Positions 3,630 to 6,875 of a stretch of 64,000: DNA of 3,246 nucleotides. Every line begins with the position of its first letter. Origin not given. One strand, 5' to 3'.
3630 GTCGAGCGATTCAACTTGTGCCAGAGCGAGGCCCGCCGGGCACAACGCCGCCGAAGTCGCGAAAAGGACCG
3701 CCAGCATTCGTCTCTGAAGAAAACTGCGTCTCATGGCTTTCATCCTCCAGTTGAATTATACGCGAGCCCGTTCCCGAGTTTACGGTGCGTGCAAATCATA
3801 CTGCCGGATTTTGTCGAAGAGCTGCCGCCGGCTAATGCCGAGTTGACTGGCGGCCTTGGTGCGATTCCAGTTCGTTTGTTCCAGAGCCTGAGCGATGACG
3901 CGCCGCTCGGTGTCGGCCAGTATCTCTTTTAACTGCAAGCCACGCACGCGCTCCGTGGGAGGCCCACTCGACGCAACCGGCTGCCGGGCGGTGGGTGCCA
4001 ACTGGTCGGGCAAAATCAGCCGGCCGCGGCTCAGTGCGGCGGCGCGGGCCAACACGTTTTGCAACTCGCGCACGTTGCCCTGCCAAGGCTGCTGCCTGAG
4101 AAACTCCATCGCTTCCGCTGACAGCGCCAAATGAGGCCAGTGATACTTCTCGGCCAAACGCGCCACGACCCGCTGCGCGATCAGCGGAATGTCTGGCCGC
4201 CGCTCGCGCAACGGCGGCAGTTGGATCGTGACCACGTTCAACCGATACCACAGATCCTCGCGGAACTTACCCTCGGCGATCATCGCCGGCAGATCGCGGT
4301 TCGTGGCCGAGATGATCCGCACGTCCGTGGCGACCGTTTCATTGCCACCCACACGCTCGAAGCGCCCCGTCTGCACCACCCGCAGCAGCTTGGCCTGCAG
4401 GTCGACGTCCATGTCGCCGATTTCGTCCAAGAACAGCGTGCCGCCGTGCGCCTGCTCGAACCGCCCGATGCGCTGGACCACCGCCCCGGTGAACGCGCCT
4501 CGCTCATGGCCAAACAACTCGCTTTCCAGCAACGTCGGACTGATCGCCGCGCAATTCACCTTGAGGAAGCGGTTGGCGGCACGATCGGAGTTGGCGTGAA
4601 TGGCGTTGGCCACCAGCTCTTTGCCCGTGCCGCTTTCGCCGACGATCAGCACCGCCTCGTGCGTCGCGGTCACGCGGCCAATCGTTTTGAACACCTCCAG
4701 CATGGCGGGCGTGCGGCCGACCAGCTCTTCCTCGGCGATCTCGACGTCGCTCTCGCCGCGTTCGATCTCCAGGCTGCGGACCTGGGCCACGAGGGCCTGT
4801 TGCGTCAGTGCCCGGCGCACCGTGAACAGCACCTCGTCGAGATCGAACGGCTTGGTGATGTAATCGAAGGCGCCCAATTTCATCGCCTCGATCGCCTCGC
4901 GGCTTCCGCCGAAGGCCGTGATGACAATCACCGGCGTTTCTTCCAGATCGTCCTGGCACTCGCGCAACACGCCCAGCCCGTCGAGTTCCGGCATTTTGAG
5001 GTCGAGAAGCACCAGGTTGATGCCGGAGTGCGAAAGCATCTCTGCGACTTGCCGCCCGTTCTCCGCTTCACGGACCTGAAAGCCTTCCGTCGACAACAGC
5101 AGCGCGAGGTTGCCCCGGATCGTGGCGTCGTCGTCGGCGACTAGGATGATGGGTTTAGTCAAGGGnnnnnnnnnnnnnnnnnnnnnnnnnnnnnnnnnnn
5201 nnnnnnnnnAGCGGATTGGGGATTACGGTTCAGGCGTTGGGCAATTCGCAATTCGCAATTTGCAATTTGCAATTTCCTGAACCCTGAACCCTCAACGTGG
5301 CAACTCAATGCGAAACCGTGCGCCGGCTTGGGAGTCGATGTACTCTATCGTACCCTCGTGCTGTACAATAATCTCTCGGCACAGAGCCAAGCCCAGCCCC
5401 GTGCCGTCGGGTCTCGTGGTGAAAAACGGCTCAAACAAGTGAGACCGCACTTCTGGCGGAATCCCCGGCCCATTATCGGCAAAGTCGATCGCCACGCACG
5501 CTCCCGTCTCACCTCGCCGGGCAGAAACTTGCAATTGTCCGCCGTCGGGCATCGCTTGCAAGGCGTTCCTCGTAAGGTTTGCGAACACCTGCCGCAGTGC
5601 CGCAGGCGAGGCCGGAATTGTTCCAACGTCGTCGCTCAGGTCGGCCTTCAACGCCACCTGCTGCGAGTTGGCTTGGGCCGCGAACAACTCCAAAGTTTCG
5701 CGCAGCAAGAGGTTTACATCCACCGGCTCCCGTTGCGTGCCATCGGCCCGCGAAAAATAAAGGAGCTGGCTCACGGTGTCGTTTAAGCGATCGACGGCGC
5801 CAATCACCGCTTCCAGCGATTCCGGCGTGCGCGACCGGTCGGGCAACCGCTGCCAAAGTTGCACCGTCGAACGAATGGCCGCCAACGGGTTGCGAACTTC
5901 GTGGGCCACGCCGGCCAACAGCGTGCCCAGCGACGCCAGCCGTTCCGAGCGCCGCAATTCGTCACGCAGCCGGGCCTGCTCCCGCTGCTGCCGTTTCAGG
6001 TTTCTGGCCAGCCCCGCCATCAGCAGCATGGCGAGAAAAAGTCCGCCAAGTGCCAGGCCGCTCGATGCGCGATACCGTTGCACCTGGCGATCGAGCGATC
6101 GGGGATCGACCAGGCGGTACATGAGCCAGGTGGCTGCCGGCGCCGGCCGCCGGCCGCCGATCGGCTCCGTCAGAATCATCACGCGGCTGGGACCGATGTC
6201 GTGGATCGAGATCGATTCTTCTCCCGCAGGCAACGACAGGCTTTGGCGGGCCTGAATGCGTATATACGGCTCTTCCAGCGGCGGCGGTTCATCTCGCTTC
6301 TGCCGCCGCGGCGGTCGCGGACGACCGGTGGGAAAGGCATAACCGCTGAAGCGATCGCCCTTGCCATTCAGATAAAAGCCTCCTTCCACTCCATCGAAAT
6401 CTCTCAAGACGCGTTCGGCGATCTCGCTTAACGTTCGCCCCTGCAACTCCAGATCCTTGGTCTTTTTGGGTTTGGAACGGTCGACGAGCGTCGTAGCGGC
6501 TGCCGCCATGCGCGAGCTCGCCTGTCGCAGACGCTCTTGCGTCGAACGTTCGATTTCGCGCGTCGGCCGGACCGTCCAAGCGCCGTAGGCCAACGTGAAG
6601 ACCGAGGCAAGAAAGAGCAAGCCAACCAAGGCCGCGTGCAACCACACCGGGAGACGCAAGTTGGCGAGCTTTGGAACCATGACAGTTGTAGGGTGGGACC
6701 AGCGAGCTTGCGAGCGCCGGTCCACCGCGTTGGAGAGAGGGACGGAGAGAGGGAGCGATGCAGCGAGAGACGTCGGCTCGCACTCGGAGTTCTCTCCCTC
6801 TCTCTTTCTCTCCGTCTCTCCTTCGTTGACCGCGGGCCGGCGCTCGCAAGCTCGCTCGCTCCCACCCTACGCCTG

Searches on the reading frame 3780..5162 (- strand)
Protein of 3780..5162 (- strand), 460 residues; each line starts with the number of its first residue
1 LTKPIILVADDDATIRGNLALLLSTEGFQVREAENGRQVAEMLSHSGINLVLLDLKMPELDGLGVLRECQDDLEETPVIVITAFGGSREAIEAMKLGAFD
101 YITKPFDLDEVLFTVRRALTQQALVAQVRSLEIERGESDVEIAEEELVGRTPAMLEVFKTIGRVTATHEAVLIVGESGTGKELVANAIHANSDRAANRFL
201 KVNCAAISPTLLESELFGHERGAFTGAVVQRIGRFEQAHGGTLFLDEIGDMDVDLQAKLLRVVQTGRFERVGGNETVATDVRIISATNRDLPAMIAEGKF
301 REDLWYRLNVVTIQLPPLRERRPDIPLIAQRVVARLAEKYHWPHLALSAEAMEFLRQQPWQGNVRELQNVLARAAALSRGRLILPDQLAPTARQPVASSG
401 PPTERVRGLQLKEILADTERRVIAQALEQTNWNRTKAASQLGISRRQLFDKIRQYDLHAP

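Call 29: search_protein_families(library=pfam, proteins=[window:3780-5162:-], max_evalue=0.001)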
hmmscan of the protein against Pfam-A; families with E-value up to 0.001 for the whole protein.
window:3780-5162:- (460 aa): 10 families
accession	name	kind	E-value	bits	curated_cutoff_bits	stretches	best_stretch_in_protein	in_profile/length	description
PF00158.32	Sigma54_activat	-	2.8e-71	239.1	20.2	1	147-314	1-168/168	Sigma-54 interaction domain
PF00072.30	Response_reg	-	2.1e-28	99.2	30.2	1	6-112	1-107/111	Response regulator receiver domain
PF14532.12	Sigma54_activ_2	-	2.8e-21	76.6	25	1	148-318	1-138/138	Sigma-54 interaction domain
PF25601.1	AAA_lid_14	-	1.9e-20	72.9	27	1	319-399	1-81/87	AAA+ ATPase lid domain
PF02954.25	HTH_8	-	2.2e-15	56.5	22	1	415-455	2-42/42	Bacterial regulatory protein, Fis family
PF18024.7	HTH_50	-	1.3e-06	28.4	27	1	410-457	3-49/50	Helix-turn-helix domain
PF07728.20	AAA_5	-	1.9e-06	28.3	22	1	171-289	2-123/139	AAA domain (dynein-related subfamily)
PF13191.12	AAA_16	-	3.6e-05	24.8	32.6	1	146-213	1-71/167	AAA ATPase domain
PF00004.35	AAA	-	0.00026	21.9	21.2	1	171-292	1-111/131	ATPase family associated with various cellular activities (AAA)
PF07724.20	AAA_2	-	0.00039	20.9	27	1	171-289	6-125/166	AAA domain (Cdc48 subfamily)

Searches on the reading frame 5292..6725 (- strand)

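Call 29: search_protein_families(library=pfam, proteins=[window:5292-6725:-], max_evalue=0.001)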
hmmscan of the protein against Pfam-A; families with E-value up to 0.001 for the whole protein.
window:5292-6725:- (477 aa): 2 families
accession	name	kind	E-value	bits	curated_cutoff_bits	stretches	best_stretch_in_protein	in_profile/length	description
PF02518.31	HATPase_c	-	5.4e-25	88.4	26.4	1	374-476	3-108/111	Histidine kinase-, DNA gyrase B-, and HSP90-like ATPase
PF00512.31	HisKA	-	1.5e-14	54.2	26.9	1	266-328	2-64/66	His Kinase A (phospho-acceptor) domain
